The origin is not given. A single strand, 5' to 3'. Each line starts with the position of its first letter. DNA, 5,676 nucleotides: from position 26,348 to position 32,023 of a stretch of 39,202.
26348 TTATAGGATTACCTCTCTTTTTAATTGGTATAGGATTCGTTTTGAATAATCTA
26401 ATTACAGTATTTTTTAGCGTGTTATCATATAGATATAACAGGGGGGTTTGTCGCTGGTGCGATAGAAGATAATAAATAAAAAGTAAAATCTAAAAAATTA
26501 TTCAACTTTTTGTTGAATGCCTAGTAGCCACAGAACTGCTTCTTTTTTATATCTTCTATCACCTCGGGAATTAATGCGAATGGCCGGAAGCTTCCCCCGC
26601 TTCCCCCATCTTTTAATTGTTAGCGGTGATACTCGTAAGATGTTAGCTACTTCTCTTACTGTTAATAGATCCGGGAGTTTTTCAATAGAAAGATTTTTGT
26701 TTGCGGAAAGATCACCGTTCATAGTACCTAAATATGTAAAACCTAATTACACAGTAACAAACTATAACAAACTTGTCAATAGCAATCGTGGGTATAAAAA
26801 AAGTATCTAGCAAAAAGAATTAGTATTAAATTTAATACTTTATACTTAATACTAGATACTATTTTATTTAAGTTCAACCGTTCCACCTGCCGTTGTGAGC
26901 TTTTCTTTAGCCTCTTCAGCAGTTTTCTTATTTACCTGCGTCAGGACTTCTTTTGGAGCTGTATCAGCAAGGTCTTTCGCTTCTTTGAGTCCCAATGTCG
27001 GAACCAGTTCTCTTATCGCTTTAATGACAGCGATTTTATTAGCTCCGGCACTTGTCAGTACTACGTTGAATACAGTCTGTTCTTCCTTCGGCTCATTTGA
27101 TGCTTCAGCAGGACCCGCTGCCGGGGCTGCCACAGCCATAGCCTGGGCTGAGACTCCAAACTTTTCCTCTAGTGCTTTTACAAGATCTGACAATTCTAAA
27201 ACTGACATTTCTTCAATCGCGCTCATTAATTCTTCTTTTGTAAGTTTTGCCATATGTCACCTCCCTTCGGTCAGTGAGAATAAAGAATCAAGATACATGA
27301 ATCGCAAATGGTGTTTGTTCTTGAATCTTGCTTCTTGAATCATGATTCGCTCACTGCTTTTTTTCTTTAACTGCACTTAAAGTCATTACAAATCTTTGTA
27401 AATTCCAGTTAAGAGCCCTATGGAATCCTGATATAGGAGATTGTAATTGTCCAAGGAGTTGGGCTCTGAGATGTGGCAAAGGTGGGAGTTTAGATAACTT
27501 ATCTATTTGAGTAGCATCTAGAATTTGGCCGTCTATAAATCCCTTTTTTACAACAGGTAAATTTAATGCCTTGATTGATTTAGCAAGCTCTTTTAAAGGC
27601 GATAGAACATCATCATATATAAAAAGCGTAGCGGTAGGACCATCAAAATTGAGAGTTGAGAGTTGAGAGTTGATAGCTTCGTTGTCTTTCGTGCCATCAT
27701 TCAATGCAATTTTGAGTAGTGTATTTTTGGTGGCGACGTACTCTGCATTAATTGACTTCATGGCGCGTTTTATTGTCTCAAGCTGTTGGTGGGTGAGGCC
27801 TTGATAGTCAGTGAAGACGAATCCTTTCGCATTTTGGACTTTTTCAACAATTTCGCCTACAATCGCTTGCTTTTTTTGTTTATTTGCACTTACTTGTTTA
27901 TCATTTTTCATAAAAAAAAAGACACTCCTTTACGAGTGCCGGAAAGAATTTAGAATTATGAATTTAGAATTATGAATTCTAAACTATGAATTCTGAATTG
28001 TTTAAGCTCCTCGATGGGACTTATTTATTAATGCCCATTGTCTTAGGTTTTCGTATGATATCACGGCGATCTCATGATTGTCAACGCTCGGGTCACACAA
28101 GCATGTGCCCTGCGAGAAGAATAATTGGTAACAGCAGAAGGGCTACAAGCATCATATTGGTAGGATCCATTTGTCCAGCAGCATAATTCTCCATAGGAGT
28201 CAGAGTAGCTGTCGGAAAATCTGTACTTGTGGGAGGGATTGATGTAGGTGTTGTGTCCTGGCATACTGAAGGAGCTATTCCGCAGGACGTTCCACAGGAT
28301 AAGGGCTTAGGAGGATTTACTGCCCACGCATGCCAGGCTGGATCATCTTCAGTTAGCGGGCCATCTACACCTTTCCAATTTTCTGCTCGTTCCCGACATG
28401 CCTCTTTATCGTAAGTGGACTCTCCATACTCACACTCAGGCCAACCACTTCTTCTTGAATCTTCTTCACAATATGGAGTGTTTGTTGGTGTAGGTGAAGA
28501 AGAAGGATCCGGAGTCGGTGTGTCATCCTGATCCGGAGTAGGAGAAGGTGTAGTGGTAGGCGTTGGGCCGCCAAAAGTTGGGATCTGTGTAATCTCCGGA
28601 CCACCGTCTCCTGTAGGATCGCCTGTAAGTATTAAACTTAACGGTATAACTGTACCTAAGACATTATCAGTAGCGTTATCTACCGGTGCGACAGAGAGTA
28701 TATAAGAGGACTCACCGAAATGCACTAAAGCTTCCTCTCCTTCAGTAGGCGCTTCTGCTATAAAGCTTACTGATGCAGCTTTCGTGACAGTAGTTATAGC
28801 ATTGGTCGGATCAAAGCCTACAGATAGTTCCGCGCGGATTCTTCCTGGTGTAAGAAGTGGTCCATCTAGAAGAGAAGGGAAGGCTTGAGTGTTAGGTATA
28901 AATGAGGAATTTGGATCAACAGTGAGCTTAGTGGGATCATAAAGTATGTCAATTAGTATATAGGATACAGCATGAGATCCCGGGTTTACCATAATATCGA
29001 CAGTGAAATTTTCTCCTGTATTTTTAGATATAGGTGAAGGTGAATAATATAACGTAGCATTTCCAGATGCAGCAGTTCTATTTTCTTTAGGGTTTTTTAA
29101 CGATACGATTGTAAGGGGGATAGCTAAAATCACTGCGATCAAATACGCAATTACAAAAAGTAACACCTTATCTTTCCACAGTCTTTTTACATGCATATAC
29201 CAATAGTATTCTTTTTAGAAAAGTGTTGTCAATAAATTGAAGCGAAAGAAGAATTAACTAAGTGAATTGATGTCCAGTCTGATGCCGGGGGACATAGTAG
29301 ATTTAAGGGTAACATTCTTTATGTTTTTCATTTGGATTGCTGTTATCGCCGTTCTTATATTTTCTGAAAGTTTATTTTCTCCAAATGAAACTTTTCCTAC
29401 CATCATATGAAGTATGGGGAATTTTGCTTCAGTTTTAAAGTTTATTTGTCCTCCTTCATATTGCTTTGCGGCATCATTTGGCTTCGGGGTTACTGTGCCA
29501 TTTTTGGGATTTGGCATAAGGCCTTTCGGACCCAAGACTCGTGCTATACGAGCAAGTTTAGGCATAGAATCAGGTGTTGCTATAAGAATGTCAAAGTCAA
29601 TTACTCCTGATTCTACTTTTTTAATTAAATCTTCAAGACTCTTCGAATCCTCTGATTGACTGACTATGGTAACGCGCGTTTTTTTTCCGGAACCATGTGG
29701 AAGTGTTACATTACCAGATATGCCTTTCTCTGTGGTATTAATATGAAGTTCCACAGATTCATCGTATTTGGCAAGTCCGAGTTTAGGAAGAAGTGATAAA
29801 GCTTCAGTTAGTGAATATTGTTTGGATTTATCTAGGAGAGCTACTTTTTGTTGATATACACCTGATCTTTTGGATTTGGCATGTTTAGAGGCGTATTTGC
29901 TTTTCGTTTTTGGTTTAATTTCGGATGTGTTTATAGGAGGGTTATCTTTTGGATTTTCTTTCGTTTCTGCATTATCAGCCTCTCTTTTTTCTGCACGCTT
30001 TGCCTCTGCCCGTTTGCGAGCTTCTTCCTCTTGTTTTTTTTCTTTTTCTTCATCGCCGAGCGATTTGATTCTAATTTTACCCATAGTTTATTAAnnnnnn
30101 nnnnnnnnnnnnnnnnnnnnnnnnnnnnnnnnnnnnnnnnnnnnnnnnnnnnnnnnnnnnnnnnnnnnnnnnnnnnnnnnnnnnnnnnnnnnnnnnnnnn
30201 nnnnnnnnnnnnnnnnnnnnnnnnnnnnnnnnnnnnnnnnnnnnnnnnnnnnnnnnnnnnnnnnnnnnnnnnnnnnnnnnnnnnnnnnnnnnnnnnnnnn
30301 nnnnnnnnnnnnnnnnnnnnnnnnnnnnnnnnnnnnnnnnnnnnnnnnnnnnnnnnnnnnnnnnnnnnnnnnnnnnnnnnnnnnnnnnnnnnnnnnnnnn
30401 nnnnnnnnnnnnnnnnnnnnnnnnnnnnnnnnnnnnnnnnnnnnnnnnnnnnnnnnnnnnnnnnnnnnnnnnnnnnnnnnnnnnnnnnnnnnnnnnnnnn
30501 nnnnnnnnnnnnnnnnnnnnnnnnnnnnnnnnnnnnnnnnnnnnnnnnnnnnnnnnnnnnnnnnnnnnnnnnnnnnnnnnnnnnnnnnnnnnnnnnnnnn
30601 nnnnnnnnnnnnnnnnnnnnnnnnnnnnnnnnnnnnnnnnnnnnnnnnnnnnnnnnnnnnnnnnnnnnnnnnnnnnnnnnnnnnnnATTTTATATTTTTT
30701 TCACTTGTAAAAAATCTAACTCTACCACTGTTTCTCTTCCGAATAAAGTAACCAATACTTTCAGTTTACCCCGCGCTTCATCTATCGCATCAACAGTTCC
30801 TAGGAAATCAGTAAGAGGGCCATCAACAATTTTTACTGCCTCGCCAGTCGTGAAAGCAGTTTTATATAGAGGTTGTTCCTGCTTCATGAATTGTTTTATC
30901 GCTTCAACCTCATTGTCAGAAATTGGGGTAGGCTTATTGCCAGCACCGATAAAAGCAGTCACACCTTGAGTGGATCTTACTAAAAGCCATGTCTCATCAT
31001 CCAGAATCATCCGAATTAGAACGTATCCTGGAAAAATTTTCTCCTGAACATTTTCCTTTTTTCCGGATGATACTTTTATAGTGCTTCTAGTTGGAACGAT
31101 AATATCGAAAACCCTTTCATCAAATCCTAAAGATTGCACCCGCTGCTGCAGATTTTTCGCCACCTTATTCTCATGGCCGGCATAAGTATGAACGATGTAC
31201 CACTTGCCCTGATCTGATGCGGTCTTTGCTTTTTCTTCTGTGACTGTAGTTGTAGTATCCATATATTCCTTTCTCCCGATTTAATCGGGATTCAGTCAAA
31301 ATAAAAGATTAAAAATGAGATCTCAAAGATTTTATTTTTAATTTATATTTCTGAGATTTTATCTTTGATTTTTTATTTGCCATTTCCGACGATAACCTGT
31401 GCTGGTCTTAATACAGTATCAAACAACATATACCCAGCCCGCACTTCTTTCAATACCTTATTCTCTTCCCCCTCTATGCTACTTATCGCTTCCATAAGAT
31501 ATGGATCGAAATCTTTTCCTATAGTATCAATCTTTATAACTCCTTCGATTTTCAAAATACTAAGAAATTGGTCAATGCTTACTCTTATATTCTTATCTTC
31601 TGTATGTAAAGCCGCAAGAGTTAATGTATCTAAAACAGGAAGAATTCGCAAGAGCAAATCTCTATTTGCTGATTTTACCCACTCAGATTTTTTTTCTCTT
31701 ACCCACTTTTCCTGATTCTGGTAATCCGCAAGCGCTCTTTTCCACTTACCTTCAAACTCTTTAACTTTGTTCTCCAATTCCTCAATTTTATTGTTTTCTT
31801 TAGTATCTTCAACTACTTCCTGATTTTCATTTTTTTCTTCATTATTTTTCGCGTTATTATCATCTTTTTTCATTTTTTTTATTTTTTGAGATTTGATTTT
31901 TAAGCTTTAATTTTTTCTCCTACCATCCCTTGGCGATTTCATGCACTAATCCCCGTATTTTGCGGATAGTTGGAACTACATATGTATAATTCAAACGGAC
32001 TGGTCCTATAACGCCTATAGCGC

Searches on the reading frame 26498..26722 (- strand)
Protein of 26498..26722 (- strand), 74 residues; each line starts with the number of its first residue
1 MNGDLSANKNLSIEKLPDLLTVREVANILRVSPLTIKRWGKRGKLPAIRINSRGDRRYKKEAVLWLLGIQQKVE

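Call 57: search_protein_families(library=pfam, proteins=[window:26498-26722:-], max_evalue=0.001)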
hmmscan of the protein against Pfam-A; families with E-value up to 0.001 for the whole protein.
window:26498-26722:- (74 aa): 3 families
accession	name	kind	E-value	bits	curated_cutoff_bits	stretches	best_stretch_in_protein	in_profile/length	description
PF13411.12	MerR_1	-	1.2e-10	41.8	21.6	1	21-71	2-51/69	MerR HTH family regulatory protein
PF12728.13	HTH_17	-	2.1e-10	41.1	27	1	19-63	1-43/51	Helix-turn-helix domain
PF00376.29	MerR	-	4.3e-07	30.1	28.2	1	21-58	1-38/38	MerR family regulatory protein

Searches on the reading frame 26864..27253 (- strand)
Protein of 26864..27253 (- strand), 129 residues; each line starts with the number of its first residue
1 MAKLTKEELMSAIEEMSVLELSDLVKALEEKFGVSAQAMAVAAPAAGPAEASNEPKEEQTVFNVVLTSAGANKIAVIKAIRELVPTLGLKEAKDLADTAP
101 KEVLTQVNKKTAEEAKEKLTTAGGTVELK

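Call 5: search_protein_families(library=pfam, proteins=[window:26864-27253:-], max_evalue=0.01)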
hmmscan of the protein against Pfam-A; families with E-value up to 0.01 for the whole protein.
window:26864-27253:- (129 aa): 2 families
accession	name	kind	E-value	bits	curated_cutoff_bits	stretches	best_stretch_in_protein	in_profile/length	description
PF00542.24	Ribosomal_L12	-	9.3e-25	87.2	25.9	1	62-129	1-67/67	Ribosomal protein L7/L12 C-terminal domain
PF16320.10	Ribosomal_L12_N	-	1.4e-18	66.7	25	1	5-50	1-45/48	Ribosomal protein L7/L12 dimerisation domain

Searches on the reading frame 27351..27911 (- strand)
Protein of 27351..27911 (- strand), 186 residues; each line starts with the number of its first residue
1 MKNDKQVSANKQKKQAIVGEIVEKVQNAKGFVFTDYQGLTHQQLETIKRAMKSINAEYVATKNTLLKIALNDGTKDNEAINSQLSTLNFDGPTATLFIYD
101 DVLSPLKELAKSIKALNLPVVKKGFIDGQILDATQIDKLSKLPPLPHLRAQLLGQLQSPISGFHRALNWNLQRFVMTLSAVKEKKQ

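Call 5: search_protein_families(library=pfam, proteins=[window:27351-27911:-], max_evalue=0.01)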
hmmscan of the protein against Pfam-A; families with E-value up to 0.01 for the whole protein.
window:27351-27911:- (186 aa): 1 family
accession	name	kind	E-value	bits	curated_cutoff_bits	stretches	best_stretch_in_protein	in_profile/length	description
PF00466.25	Ribosomal_L10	-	2.8e-20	72.7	22.8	1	10-111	2-97/100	Ribosomal protein L10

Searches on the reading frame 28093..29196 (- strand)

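Call 5: search_protein_families(library=pfam, proteins=[window:28093-29196:-], max_evalue=0.01)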
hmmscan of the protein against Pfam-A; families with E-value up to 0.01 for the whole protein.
window:28093-29196:- (367 aa): 1 family
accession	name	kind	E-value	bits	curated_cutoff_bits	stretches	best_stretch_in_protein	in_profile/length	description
PF00963.24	Cohesin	-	0.0029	18.2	24.1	1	57-99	9-55/139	Cohesin domain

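Call 45: search_protein_families(library=ncbifam, proteins=[window:28093-29196:-], max_evalue=0.001)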
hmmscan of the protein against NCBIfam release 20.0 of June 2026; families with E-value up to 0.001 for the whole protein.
window:28093-29196:- (367 aa): 0 families

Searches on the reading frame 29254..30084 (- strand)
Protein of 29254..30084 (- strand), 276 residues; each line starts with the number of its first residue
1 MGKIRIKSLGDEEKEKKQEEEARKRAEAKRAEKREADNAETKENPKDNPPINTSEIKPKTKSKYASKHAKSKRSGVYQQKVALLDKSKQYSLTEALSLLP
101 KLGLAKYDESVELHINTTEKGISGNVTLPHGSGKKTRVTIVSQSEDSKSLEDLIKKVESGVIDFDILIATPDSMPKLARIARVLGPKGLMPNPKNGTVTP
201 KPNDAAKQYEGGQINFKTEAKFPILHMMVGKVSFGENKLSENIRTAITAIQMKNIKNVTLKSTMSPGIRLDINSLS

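Call 5: search_protein_families(library=pfam, proteins=[window:29254-30084:-], max_evalue=0.01)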
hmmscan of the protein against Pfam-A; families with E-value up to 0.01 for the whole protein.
window:29254-30084:- (276 aa): 1 family
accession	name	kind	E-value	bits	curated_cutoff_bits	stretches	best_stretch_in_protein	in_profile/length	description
PF00687.26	Ribosomal_L1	-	1.3e-33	116.7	32.2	1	105-266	7-198/198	Ribosomal protein L1p/L10e family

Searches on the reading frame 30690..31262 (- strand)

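Call 5: search_protein_families(library=pfam, proteins=[window:30690-31262:-], max_evalue=0.01)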
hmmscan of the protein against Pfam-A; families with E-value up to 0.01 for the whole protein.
window:30690-31262:- (190 aa): 2 families
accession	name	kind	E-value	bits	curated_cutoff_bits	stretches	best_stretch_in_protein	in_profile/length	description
PF02357.24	NusG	-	2.2e-30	105.4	22.2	1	20-122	2-92/93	Transcription termination factor nusG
PF00467.35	KOW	-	0.00099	19.3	22.3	1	140-171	2-29/32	KOW motif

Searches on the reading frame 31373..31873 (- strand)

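Call 5: search_protein_families(library=pfam, proteins=[window:31373-31873:-], max_evalue=0.01)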
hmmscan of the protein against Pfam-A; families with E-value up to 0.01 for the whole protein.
window:31373-31873:- (166 aa): 1 family
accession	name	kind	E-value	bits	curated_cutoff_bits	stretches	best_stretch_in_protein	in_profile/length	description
PF01025.24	GrpE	-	8.5e-32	110.5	25.8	1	13-163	3-164/165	GrpE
